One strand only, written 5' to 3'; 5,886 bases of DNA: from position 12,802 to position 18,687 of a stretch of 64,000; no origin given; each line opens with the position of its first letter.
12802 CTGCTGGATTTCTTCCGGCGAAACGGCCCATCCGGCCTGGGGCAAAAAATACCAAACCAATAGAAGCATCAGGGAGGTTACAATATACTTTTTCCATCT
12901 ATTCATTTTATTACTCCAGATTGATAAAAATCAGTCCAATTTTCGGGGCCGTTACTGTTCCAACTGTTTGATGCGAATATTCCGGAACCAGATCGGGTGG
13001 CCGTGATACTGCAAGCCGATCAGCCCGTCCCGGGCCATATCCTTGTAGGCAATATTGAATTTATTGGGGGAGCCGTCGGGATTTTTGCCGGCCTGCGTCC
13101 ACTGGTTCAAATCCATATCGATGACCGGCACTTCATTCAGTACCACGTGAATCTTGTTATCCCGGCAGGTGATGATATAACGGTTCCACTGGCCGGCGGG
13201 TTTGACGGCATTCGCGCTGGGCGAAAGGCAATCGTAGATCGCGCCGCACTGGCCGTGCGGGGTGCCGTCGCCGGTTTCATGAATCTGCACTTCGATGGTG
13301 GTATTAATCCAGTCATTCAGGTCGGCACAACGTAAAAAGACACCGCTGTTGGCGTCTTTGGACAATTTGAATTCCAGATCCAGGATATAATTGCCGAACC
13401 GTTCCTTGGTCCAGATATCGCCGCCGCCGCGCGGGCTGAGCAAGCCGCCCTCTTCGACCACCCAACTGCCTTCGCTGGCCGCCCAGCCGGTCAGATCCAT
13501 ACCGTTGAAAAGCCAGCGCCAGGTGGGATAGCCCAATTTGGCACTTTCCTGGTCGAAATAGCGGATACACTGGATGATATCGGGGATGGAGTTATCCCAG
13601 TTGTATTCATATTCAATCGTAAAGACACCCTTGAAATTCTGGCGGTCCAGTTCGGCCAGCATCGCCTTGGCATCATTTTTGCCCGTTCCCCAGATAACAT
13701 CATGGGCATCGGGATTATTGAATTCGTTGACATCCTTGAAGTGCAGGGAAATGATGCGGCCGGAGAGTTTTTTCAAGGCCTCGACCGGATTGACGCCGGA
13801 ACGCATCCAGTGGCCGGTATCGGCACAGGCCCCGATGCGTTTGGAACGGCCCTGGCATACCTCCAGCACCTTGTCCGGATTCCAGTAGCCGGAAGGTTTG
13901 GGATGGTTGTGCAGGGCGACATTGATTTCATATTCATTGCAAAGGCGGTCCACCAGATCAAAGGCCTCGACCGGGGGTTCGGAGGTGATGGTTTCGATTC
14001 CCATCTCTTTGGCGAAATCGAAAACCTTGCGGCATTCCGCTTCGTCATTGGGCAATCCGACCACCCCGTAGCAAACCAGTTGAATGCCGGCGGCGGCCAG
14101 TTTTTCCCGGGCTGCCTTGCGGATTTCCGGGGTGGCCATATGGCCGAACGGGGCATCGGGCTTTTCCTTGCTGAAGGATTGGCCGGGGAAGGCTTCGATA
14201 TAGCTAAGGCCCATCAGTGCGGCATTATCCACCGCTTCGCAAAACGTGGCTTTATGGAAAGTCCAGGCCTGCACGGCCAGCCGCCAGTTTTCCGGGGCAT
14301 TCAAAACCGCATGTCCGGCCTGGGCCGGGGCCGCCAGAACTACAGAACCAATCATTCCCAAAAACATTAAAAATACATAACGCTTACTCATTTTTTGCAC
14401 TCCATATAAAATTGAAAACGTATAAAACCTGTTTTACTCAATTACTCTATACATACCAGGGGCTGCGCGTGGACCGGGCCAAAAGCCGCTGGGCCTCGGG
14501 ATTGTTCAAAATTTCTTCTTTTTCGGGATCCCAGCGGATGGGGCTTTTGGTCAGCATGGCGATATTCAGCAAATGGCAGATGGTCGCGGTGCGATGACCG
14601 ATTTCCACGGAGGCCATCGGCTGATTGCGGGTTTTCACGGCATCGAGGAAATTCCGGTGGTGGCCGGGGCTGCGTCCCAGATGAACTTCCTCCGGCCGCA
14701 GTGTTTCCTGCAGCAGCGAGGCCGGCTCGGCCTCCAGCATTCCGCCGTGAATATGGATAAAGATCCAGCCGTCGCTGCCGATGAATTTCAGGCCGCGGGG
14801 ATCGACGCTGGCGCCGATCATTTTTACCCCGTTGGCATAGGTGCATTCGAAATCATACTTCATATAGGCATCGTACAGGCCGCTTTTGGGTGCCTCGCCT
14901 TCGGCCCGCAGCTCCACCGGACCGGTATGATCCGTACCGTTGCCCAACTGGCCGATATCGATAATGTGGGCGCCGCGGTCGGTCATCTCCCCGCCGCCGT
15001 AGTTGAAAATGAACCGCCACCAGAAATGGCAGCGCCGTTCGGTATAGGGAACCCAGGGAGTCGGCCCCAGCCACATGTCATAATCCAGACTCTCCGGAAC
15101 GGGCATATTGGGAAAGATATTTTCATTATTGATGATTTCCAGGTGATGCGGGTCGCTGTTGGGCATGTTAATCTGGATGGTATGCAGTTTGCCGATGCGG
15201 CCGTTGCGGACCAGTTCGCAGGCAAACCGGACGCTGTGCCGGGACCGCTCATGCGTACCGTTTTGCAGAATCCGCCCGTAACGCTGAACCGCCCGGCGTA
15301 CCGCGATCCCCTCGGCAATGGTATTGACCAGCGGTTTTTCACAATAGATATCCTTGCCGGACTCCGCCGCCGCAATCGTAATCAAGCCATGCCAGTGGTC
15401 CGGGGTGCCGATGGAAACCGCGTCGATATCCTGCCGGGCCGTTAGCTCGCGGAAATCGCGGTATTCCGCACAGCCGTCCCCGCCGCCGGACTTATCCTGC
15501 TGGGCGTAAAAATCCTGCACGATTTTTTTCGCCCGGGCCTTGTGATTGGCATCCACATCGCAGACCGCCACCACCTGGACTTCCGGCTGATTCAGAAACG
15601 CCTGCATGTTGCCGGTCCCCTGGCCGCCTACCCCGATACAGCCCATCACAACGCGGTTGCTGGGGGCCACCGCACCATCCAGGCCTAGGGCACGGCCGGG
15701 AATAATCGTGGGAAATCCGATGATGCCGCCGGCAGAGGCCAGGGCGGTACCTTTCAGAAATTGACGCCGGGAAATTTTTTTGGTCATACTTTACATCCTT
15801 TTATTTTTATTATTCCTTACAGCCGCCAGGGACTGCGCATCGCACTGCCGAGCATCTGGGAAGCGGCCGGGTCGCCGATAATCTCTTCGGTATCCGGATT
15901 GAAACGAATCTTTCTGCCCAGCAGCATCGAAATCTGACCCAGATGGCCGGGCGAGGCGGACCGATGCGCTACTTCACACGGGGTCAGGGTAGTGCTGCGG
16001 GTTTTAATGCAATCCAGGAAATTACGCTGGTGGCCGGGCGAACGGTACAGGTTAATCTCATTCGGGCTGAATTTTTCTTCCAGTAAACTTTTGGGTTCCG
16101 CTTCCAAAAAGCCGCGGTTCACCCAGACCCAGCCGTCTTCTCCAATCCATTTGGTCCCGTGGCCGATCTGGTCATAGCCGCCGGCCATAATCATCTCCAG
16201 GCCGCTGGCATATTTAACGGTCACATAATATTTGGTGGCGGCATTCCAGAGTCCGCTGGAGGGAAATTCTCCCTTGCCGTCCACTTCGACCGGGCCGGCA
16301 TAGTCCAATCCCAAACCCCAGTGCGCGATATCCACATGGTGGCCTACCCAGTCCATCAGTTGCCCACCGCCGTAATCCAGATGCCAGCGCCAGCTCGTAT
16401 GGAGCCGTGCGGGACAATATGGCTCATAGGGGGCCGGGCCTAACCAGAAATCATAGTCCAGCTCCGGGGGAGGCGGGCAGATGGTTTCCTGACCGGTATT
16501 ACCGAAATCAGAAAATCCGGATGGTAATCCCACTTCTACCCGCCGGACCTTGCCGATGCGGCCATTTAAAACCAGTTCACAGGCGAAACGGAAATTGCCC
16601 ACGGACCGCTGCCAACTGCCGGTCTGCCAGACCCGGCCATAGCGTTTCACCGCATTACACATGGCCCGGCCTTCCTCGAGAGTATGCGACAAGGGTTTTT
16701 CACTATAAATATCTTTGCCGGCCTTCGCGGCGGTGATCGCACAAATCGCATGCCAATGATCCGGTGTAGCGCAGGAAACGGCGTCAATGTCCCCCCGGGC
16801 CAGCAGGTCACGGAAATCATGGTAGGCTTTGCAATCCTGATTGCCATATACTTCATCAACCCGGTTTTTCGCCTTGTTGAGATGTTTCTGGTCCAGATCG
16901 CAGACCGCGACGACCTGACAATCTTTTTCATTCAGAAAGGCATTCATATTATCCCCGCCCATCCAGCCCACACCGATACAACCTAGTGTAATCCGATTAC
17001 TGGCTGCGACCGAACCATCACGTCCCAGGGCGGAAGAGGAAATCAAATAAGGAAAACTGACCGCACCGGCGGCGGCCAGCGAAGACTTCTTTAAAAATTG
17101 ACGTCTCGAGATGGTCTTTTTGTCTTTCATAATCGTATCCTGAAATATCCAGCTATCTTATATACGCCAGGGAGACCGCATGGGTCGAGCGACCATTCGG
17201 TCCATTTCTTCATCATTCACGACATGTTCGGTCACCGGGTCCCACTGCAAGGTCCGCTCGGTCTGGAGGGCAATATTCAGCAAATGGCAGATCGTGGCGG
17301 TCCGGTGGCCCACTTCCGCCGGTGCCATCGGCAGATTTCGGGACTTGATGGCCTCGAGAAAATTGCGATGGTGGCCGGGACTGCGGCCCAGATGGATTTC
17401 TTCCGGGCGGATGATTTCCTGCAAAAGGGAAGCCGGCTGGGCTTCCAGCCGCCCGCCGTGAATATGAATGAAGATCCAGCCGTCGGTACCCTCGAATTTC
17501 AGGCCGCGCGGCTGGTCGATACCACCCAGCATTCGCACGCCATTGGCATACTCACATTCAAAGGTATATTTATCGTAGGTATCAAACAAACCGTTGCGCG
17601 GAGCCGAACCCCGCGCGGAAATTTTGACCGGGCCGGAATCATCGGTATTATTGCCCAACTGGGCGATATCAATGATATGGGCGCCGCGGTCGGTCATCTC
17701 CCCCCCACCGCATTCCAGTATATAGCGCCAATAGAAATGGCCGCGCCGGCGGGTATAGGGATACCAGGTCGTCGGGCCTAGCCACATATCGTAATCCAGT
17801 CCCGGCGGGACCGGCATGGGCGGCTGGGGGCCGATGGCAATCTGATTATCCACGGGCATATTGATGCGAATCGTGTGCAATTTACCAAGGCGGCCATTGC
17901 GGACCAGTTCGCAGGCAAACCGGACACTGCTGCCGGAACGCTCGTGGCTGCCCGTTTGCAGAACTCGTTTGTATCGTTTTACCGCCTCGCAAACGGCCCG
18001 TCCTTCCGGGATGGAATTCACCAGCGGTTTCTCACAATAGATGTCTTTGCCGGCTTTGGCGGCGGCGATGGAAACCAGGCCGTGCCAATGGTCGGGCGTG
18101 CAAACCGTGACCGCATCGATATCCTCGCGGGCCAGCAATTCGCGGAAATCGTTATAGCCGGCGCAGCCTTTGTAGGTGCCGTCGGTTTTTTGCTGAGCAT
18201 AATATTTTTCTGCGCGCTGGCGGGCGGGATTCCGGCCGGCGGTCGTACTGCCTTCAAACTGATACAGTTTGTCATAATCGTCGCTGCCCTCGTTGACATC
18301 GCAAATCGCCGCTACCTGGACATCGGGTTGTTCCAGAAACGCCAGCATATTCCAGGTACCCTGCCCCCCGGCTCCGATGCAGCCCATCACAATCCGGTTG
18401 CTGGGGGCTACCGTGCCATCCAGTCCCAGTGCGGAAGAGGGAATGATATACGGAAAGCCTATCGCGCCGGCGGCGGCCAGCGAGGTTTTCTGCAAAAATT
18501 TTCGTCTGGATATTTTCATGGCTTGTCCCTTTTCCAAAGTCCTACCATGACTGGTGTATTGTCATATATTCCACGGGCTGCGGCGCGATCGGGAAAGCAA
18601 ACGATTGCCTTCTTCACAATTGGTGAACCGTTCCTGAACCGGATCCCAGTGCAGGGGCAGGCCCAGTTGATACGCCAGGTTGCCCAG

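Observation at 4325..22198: ~18-kb co-directional 11-gene cluster of exported NAD(P)-type sugar oxidoreductases, keto-sugar enzymes and a cytochrome, under a divergent AraC regulator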

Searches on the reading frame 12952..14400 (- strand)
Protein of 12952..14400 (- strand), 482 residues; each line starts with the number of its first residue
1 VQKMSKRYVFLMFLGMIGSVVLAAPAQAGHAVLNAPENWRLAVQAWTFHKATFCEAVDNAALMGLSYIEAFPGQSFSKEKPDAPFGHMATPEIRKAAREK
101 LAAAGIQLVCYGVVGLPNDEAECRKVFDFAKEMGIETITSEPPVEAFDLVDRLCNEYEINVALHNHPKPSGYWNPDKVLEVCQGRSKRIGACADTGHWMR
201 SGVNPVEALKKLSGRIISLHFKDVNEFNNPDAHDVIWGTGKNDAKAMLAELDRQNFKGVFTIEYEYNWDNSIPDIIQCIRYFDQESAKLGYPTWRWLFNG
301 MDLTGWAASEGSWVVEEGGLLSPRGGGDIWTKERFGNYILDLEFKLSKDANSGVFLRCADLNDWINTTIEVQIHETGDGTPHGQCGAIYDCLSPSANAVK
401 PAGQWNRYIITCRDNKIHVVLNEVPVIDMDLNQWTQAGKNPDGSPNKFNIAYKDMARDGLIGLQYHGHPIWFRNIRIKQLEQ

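Call 4: search_protein_families(library=pfam, proteins=[window:12952-14400:-], max_evalue=0.01)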
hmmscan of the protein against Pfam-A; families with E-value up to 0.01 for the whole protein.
window:12952-14400:- (482 aa): 2 families
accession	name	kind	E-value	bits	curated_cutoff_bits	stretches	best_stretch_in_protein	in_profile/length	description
PF06439.18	3keto-disac_hyd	-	2.1e-48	165.3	26.8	1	294-478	2-187/187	3-keto-disaccharide hydrolase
PF01261.30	AP_endonuc_2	-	1.7e-18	67.7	31.1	1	57-280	1-247/249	Xylose isomerase-like TIM barrel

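Call 6: search_protein_families(library=ncbifam, proteins=[window:12952-14400:-], max_evalue=0.01)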
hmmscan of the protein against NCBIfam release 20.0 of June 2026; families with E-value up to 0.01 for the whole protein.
window:12952-14400:- (482 aa): 6 families
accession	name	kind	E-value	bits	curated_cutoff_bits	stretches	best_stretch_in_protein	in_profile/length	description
NF041277.1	coba_remo_CbiR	equivalog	1.9e-07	30.8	105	1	189-264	162-235/249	cobamide remodeling phosphodiesterase CbiR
TIGR04379.1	myo_inos_iolE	equivalog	3.3e-07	30.1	290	1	146-225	134-213/290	myo-inosose-2 dehydratase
NF009689.0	PRK13210.1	subfamily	3.1e-05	23.3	200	1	194-287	183-280/286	L-ribulose-5-phosphate 3-epimerase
NF009688.0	PRK13209.1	subfamily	0.00014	21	317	1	209-277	202-264/286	L-ribulose-5-phosphate 3-epimerase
TIGR00542.1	hxl6Piso_put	equivalog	0.0013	18.1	272.15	1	208-288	196-274/279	L-ribulose-5-phosphate 3-epimerase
NF000339.2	fos-Crono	exception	0.0037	17.4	275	1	366-424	22-80/134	FosA family fosfomycin resistance glutathione transferase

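Call 52: search_solved_structures(query=window:12952-14400:-, max_evalue=0.001)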
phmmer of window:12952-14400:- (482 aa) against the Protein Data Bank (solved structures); distinct sequences matched with E-value up to 0.001: 19.
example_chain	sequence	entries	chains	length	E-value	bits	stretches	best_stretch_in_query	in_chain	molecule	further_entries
3p6l_A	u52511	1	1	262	9.3e-77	261.8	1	37-285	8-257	Sugar phosphate isomerase/epimerase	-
4kw2_A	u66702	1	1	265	5.3e-45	157.1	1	38-281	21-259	Uncharacterized protein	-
3imm_A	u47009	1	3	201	1.1e-33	119.7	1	297-480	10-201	Putative secreted glycosylhydrolase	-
3s5q_A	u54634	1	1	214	1.2e-32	116.3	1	291-480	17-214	Putative glycosylhydrolase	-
3lmz_A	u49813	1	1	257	4e-23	84.9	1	90-284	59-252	Putative sugar isomerase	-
4jqt_A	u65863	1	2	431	6e-21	77.7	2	298-480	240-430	putative glycosyl hydrolase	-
3h3l_A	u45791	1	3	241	3.3e-19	72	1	294-480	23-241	PUTATIVE SUGAR HYDROLASE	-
8v31_A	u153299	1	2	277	5.1e-13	51.6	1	316-481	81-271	Glycosyl hydrolase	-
8rr2_A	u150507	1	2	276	1.3e-12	50.3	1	304-481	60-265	3-keto-disaccharide hydrolase domain-containing protein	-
3osd_A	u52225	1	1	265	1.5e-12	50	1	304-480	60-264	putative glycosyl hydrolase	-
8tda_A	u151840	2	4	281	2e-12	49.6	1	304-480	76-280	Probable secreted glycosyl hydrolase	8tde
4hxc_A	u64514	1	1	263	2.4e-12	49.4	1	296-480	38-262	putative glycosyl hydrolase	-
3nmb_A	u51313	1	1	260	2.9e-12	49.1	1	294-480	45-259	putative sugar hydrolase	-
9fbe_B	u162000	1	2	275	1.3e-11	46.9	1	304-481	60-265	Probable secreted glycosyl hydrolase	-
4qhz_A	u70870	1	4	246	2e-09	39.7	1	297-432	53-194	putative glycosyl hydrolase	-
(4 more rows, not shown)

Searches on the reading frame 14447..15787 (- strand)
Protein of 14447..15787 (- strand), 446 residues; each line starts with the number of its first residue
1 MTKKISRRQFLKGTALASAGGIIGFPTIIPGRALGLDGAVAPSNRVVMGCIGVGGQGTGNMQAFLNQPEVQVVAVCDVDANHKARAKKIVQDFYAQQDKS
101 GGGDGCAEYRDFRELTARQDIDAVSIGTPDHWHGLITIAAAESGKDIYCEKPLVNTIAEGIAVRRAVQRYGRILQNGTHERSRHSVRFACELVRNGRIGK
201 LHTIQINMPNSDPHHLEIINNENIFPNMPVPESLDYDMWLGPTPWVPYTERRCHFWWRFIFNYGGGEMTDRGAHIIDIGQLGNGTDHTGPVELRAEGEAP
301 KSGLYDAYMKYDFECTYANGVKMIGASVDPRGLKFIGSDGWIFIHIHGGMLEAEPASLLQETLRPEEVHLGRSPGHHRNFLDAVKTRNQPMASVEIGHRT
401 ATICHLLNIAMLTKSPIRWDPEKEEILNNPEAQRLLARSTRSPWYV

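Call 4: search_protein_families(library=pfam, proteins=[window:14447-15787:-], max_evalue=0.01)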
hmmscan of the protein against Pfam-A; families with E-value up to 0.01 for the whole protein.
window:14447-15787:- (446 aa): 4 families
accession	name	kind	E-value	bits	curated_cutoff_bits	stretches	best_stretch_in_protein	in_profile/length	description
PF19051.5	GFO_IDH_MocA_C2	-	8.6e-30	104.5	23.3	1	193-445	12-253/254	Oxidoreductase family, C-terminal alpha/beta domain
PF01408.29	GFO_IDH_MocA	-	1.5e-17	64.8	24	1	49-177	4-119/120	Oxidoreductase family, NAD-binding Rossmann fold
PF10518.14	TAT_signal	-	2.7e-05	24.3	22.7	1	4-21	1-18/21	TAT (twin-arginine translocation) pathway signal sequence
PF22725.1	GFO_IDH_MocA_C3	-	0.0039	17.6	27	0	188-215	3-30/124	GFO/IDH/MocA C-terminal domain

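Call 6: search_protein_families(library=ncbifam, proteins=[window:14447-15787:-], max_evalue=0.01)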
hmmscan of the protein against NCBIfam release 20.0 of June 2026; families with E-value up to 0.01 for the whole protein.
window:14447-15787:- (446 aa): 9 families
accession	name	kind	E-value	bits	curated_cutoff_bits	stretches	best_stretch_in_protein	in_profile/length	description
NF058561.1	BT_2158_fam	equivalog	4.6e-42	144.2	750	1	6-277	1-249/487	glycoside 3-dehydrogenase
TIGR04380.1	myo_inos_iolG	equivalog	1.8e-18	66.5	355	1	48-213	4-155/330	inositol 2-dehydrogenase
NF040723.1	UDP-GlcNAcDh_Arch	equivalog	3.8e-16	59.5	450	1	48-205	3-145/302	UDP-N-acetylglucosamine 3-dehydrogenase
NF052479.1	LevoglcsnDh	equivalog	2.2e-15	56.2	650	1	109-203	62-156/386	levoglucosan dehydrogenase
NF041392.1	XylDh_Gfo6_Halo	equivalog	1.4e-11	43.8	350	1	104-223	66-182/350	D-xylose 1-dehydrogenase Gfo6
NF052679.1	InsChiInosDhIolG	equivalog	3e-09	36.4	540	1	47-205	4-152/343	bifunctional inositol 2-dehydrogenase/D-chiro-inositol 1-dehydrogenase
TIGR01409.1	TAT_signal_seq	domain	0.0003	21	16.7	1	5-24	1-20/29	twin-arginine translocation signal domain-containing protein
NF008607.0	PRK11579.1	subfamily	0.00034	19.7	330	1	112-203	56-147/346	oxidoreductase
NF058563.1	BT_2159_fam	equivalog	0.00041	19.5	650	1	48-206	3-148/350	disaccharide 3-dehydrogenase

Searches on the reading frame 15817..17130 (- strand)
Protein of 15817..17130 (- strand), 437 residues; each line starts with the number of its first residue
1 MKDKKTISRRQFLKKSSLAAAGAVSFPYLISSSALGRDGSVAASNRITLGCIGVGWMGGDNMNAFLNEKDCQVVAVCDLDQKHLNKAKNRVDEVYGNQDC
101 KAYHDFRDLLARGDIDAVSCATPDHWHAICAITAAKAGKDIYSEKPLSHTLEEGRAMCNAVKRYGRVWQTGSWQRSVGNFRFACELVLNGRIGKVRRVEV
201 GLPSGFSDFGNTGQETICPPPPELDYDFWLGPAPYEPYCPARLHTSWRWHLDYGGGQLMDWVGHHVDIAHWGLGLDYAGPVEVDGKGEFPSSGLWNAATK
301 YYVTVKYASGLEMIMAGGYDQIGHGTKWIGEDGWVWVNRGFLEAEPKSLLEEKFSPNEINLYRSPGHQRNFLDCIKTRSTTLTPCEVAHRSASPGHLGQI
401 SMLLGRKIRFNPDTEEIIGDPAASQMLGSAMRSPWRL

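Call 4: search_protein_families(library=pfam, proteins=[window:15817-17130:-], max_evalue=0.01)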
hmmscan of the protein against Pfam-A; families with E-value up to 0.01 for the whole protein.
window:15817-17130:- (437 aa): 3 families
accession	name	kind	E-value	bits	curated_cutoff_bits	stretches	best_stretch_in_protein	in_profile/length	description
PF19051.5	GFO_IDH_MocA_C2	-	3e-30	106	23.3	1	186-436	11-253/254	Oxidoreductase family, C-terminal alpha/beta domain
PF01408.29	GFO_IDH_MocA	-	3.1e-18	67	24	1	49-171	3-119/120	Oxidoreductase family, NAD-binding Rossmann fold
PF22725.1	GFO_IDH_MocA_C3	-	1.1e-06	29.1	27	1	244-315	32-100/124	GFO/IDH/MocA C-terminal domain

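Call 87: search_protein_families(library=ncbifam, proteins=[window:15817-17130:-], max_evalue=0.001)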
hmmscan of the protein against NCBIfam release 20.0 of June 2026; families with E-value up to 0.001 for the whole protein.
window:15817-17130:- (437 aa): 10 families
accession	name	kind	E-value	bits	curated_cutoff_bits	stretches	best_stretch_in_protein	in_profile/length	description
NF058561.1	BT_2158_fam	equivalog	2.5e-47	161.6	750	1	8-282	1-264/487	glycoside 3-dehydrogenase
TIGR04380.1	myo_inos_iolG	equivalog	8.3e-20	70.9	355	1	47-199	2-149/330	inositol 2-dehydrogenase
NF040723.1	UDP-GlcNAcDh_Arch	equivalog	1.5e-17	64.1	450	1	48-196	2-142/302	UDP-N-acetylglucosamine 3-dehydrogenase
NF052479.1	LevoglcsnDh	equivalog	3.1e-17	62.3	650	1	75-197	40-156/386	levoglucosan dehydrogenase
NF041392.1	XylDh_Gfo6_Halo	equivalog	1.8e-13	50.1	350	1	37-198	7-166/350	D-xylose 1-dehydrogenase Gfo6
NF052679.1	InsChiInosDhIolG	equivalog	9e-13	48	540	1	47-193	3-146/343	bifunctional inositol 2-dehydrogenase/D-chiro-inositol 1-dehydrogenase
NF058563.1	BT_2159_fam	equivalog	7.7e-07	28.4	650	1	47-195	1-143/350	disaccharide 3-dehydrogenase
NF008607.0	PRK11579.1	subfamily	4.9e-06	25.8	330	1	100-199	50-149/346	oxidoreductase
TIGR01409.1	TAT_signal_seq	domain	0.00013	22.2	16.7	1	7-31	1-25/29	twin-arginine translocation signal domain-containing protein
NF007574.0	PRK10206.1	equivalog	0.00069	18.8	352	0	104-199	55-150/345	oxidoreductase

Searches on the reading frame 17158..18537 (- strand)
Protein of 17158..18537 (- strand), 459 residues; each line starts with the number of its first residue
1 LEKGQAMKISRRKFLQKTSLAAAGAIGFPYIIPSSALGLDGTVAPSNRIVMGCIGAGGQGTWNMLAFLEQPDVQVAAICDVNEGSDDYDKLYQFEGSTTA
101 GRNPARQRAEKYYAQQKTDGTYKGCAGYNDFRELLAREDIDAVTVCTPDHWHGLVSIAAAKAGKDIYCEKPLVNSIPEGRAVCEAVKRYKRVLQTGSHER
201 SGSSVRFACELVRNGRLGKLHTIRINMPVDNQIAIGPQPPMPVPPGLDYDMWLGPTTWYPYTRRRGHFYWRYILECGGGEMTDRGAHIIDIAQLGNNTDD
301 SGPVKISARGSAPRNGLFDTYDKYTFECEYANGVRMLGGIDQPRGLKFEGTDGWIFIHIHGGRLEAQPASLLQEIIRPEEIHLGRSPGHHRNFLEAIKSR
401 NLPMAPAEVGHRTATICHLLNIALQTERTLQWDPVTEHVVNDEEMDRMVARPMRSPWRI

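Call 4: search_protein_families(library=pfam, proteins=[window:17158-18537:-], max_evalue=0.01)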
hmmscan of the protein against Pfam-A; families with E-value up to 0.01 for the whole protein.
window:17158-18537:- (459 aa): 3 families
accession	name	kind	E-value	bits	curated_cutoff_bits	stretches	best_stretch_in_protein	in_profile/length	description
PF19051.5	GFO_IDH_MocA_C2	-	5.9e-29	101.8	23.3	1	239-459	44-254/254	Oxidoreductase family, C-terminal alpha/beta domain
PF01408.29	GFO_IDH_MocA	-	5.8e-16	59.7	24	1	52-196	4-119/120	Oxidoreductase family, NAD-binding Rossmann fold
PF22725.1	GFO_IDH_MocA_C3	-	7.4e-06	26.4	27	0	266-335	31-97/124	GFO/IDH/MocA C-terminal domain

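Call 87: search_protein_families(library=ncbifam, proteins=[window:17158-18537:-], max_evalue=0.001)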
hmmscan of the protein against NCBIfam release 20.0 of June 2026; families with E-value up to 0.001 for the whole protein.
window:17158-18537:- (459 aa): 8 families
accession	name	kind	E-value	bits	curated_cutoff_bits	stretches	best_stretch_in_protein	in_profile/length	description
NF058561.1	BT_2158_fam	equivalog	4.8e-41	140.8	750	2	113-292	69-251/487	glycoside 3-dehydrogenase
TIGR04380.1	myo_inos_iolG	equivalog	4.3e-20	71.9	355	1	126-225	51-150/330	inositol 2-dehydrogenase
NF052479.1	LevoglcsnDh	equivalog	9.7e-18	64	650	1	127-225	61-159/386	levoglucosan dehydrogenase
NF040723.1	UDP-GlcNAcDh_Arch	equivalog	4.1e-15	56.1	450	1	125-224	47-145/302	UDP-N-acetylglucosamine 3-dehydrogenase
NF041392.1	XylDh_Gfo6_Halo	equivalog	1.4e-12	47.1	350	1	119-226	62-169/350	D-xylose 1-dehydrogenase Gfo6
NF052679.1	InsChiInosDhIolG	equivalog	9.9e-09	34.7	540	1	127-223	54-151/343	bifunctional inositol 2-dehydrogenase/D-chiro-inositol 1-dehydrogenase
NF008607.0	PRK11579.1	subfamily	7.8e-05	21.8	330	1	122-221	47-146/346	oxidoreductase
NF007574.0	PRK10206.1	equivalog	0.00047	19.3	352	1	120-223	46-149/345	oxidoreductase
